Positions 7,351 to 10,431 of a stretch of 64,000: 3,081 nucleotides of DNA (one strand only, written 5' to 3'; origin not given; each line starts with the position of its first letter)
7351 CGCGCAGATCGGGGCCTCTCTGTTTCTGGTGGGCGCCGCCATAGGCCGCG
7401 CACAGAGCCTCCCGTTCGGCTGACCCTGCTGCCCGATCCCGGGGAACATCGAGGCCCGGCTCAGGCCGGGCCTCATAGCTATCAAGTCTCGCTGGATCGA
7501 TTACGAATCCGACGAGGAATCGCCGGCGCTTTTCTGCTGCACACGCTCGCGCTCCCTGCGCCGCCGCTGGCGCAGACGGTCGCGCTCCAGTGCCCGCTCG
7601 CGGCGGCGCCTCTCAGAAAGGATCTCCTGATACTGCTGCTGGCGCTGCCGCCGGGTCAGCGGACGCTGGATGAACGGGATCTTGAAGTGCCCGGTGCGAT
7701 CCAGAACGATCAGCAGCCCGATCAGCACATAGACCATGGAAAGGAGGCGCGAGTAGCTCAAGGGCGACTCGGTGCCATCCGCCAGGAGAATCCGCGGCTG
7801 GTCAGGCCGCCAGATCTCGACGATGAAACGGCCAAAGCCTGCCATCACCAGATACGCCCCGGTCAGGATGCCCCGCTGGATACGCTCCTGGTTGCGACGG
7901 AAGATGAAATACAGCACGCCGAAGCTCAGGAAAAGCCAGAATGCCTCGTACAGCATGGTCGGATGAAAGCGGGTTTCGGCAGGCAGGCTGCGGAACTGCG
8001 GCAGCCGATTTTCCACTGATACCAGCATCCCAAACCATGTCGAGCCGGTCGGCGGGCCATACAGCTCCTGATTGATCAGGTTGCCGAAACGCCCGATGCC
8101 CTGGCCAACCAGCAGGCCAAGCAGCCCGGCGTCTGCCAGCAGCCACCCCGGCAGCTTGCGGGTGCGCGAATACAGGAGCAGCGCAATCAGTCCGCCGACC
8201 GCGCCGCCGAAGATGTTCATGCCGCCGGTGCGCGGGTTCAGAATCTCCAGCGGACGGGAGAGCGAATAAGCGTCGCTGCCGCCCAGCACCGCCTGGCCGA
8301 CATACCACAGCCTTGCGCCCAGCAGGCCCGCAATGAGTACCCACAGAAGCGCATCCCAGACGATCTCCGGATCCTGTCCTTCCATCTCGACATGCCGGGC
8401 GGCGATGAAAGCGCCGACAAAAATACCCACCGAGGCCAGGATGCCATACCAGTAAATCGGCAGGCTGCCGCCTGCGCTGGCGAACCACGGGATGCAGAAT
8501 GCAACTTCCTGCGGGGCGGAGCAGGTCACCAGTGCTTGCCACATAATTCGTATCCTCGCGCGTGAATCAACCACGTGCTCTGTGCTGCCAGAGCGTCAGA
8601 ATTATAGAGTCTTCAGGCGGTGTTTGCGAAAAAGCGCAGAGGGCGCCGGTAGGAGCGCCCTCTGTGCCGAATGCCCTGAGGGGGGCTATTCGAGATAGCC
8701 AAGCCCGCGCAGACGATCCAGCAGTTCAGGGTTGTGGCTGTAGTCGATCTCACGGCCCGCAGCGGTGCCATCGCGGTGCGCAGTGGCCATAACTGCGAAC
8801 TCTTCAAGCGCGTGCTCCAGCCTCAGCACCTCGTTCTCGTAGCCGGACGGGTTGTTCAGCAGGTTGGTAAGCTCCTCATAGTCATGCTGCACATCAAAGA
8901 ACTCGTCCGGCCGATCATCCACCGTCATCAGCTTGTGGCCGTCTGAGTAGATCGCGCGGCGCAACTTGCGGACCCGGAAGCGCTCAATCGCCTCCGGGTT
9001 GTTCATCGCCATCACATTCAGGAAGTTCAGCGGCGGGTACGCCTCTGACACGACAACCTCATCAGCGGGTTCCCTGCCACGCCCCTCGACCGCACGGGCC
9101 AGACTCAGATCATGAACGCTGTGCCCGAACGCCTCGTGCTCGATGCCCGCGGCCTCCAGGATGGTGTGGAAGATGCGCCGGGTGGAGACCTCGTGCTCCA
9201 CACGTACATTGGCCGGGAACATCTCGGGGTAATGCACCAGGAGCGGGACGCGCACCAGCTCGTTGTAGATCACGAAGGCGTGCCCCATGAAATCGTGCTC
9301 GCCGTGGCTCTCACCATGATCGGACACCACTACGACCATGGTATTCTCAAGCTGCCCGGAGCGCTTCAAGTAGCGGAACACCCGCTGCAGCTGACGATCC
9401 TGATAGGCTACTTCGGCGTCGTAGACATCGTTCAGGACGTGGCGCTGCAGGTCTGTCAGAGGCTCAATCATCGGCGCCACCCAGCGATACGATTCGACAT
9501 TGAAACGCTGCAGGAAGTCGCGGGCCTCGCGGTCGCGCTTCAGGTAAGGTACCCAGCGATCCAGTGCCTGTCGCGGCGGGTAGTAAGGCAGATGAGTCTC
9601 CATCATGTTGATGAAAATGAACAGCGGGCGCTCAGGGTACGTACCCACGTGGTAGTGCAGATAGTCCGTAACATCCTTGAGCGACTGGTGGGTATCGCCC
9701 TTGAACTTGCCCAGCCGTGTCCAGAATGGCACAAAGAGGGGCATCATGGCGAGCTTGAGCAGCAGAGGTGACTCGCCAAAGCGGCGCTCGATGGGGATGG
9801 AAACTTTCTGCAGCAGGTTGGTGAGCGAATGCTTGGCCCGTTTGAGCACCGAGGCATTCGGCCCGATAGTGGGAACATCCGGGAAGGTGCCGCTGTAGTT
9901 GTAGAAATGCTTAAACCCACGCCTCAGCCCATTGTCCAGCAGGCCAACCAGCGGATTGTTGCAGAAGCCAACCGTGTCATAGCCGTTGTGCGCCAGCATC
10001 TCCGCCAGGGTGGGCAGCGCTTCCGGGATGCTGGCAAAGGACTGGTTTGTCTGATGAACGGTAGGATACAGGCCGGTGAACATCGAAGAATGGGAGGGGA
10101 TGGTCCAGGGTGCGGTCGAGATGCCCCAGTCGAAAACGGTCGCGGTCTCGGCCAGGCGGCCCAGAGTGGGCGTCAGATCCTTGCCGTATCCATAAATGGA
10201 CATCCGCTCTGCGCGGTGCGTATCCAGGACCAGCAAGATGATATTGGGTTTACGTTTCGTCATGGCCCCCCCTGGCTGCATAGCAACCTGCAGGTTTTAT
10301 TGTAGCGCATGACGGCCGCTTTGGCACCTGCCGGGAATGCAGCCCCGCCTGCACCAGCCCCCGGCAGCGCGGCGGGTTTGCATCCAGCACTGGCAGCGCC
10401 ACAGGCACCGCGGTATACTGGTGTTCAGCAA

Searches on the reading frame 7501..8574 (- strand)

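Call 90: search_protein_families(library=pfam, proteins=[window:7501-8574:-], max_evalue=0.00001)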
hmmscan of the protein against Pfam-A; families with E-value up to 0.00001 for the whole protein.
window:7501-8574:- (357 aa): 1 family
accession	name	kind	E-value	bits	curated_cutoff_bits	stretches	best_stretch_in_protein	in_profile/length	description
PF01790.23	LGT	-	3.6e-60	203.7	24.9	1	34-290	6-238/240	Prolipoprotein diacylglyceryl transferase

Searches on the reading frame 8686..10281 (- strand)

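Call 90: search_protein_families(library=pfam, proteins=[window:8686-10281:-], max_evalue=0.00001)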
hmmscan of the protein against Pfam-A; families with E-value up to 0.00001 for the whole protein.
window:8686-10281:- (531 aa): 3 families
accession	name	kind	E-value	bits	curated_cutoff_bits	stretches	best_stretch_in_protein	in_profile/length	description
PF00884.28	Sulfatase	-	5.4e-45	154.4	25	1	12-380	1-301/301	Sulfatase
PF01663.27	Phosphodiest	-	1.3e-11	45.1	23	0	15-77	2-61/342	Type I phosphodiesterase / nucleotide pyrophosphatase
PF16347.10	SGSH_C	-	4.4e-08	33.9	29.3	0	327-392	1-67/154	N-sulphoglucosamine sulphohydrolase, C-terminal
